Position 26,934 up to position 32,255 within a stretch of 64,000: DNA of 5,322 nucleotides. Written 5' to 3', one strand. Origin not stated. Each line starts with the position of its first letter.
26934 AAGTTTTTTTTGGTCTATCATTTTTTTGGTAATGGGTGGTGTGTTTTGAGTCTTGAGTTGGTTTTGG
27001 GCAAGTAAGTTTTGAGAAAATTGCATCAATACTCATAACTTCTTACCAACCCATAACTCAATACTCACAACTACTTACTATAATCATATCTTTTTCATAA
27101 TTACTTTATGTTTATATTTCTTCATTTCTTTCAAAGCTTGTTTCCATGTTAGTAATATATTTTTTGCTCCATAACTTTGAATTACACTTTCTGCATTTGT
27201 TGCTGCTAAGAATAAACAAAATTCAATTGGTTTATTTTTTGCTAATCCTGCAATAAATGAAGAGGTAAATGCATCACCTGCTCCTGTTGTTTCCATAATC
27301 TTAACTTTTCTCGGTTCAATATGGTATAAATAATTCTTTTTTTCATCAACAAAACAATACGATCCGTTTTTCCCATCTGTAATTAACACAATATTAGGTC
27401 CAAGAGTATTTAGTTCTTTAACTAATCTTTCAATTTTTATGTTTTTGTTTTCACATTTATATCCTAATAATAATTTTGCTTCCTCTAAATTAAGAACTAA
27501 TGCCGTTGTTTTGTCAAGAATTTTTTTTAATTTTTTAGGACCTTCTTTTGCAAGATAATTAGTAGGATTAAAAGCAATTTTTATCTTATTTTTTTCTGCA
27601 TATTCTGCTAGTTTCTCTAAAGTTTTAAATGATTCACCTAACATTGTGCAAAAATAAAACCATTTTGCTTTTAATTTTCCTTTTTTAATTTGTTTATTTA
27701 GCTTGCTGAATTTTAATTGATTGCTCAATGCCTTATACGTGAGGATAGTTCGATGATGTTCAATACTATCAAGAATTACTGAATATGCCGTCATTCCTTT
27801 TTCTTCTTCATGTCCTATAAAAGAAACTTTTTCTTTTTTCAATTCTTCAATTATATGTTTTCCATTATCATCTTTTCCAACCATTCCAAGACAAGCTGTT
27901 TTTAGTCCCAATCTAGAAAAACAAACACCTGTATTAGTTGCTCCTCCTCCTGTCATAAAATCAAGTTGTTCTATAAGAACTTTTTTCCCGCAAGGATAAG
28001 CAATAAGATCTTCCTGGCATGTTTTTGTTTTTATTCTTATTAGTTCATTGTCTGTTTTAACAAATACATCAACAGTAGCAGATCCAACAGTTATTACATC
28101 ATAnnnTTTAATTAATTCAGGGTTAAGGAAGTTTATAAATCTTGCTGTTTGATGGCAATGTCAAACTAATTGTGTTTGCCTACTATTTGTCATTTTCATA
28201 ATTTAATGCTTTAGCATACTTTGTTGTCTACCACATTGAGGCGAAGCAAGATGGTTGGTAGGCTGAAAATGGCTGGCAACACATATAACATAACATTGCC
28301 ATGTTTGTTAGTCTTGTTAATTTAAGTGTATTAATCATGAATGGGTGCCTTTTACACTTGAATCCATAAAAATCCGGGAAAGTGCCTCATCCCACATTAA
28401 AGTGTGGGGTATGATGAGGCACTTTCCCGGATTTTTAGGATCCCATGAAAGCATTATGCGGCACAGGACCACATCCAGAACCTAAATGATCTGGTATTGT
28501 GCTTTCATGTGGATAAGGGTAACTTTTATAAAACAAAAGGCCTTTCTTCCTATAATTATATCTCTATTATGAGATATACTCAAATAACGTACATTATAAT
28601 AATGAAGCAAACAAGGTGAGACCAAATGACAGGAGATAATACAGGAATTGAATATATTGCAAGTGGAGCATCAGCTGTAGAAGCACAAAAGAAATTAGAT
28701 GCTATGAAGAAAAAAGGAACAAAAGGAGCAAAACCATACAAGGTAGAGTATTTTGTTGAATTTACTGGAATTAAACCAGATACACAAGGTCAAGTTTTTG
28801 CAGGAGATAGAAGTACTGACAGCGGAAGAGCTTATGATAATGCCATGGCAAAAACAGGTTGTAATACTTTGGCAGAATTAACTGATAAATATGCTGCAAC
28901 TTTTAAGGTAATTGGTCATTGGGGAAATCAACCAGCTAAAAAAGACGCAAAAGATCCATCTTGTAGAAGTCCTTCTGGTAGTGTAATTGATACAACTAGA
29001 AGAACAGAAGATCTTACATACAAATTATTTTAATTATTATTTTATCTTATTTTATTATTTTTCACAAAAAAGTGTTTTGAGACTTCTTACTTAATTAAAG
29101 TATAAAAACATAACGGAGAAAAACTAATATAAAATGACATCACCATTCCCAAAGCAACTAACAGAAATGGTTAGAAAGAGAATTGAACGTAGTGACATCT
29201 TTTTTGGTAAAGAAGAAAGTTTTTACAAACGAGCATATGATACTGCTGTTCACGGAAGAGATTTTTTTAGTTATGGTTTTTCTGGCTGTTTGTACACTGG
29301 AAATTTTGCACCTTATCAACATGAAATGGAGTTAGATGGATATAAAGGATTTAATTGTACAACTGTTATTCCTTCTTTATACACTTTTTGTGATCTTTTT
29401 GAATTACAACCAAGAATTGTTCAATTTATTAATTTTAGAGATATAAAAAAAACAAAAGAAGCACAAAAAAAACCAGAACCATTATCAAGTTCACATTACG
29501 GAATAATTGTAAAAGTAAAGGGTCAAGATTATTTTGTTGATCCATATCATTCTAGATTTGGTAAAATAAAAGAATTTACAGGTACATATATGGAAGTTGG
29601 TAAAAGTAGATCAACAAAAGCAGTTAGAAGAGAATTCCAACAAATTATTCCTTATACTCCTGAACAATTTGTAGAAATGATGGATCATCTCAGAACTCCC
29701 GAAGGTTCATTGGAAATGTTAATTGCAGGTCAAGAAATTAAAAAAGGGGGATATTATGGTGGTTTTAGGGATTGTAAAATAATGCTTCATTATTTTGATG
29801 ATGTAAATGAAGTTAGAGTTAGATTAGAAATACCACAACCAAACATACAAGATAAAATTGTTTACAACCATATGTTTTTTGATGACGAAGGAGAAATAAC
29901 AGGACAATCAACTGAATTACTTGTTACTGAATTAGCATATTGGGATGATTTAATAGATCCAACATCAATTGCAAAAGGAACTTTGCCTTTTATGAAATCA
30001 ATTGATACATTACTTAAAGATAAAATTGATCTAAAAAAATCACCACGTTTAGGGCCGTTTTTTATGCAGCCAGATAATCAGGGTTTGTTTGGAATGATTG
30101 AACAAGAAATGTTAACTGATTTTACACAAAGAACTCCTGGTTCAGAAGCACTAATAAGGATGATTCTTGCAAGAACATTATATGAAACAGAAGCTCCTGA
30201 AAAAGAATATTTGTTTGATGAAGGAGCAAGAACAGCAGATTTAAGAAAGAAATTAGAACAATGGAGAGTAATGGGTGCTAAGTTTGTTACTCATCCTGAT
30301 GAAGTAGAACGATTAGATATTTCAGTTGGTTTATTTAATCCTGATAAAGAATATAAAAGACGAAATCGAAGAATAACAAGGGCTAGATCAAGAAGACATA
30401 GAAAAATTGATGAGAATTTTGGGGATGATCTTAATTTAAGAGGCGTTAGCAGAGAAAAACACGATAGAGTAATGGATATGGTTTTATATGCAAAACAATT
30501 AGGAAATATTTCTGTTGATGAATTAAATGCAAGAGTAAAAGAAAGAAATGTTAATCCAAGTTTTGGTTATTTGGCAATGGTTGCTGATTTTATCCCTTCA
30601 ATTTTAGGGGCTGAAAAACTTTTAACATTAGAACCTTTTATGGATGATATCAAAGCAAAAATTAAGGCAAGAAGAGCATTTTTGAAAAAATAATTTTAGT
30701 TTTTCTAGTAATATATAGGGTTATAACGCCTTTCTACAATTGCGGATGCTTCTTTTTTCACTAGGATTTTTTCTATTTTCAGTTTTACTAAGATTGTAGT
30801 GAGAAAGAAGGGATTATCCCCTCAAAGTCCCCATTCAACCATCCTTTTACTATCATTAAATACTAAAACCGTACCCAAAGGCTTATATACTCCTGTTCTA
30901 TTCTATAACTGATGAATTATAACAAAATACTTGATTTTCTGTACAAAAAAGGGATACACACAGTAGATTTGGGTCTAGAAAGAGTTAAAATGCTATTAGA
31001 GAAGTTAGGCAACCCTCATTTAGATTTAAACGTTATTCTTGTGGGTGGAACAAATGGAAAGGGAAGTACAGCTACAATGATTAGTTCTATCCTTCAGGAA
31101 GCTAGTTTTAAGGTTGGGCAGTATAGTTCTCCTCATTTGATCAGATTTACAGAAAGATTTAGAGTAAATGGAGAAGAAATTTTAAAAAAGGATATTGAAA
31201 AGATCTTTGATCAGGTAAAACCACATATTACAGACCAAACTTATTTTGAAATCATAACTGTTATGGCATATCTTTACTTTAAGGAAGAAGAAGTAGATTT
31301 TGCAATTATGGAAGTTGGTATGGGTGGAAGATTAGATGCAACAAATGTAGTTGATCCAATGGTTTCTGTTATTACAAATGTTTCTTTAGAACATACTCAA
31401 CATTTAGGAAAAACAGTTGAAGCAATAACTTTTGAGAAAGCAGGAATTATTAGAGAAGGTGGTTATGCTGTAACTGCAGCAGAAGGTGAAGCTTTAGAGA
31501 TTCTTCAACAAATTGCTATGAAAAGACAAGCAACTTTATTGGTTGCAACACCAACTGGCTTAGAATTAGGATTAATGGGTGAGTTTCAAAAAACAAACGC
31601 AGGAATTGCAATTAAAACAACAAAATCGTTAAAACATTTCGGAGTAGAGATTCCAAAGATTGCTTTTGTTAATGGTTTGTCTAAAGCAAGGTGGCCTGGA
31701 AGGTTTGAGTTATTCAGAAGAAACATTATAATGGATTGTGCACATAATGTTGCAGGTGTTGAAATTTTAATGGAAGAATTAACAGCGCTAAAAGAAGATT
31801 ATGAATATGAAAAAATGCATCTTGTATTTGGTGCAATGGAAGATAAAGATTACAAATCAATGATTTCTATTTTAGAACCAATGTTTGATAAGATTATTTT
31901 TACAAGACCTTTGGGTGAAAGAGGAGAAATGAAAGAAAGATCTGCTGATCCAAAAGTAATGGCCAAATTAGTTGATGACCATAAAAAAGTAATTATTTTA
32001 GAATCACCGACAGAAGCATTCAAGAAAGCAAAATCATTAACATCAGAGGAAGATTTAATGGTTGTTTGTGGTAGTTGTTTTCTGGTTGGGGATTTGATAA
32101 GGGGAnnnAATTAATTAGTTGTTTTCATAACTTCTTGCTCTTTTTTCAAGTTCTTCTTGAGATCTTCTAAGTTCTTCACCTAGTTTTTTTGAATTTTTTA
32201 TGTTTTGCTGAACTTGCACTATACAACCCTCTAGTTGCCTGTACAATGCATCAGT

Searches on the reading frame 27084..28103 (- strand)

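Call 20: search_protein_families(library=pfam, proteins=[window:27084-28103:-], max_evalue=0.001)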
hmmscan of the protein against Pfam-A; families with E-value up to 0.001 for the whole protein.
window:27084-28103:- (339 aa): 2 families
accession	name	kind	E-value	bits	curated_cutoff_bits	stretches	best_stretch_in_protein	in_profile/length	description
PF00294.29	PfkB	-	4.5e-43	148.2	25.8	1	33-316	14-298/302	pfkB family carbohydrate kinase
PF08543.17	Phos_pyr_kin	-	2.8e-10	40.4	27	1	183-295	103-219/246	Phosphomethylpyrimidine kinase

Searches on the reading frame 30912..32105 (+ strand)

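Call 19: search_protein_families(library=pfam, proteins=[window:30912-32105:+], max_evalue=0.00001)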
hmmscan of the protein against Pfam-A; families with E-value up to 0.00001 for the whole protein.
window:30912-32105:+ (398 aa): 2 families
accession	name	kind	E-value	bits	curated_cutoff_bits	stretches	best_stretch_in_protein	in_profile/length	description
PF02875.26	Mur_ligase_C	-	7.3e-17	62.8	28.4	1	263-389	1-127/127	Mur ligase, glutamate ligase domain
PF08245.18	Mur_ligase_M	-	2.7e-15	57.3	24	1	44-208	1-141/200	Mur ligase middle domain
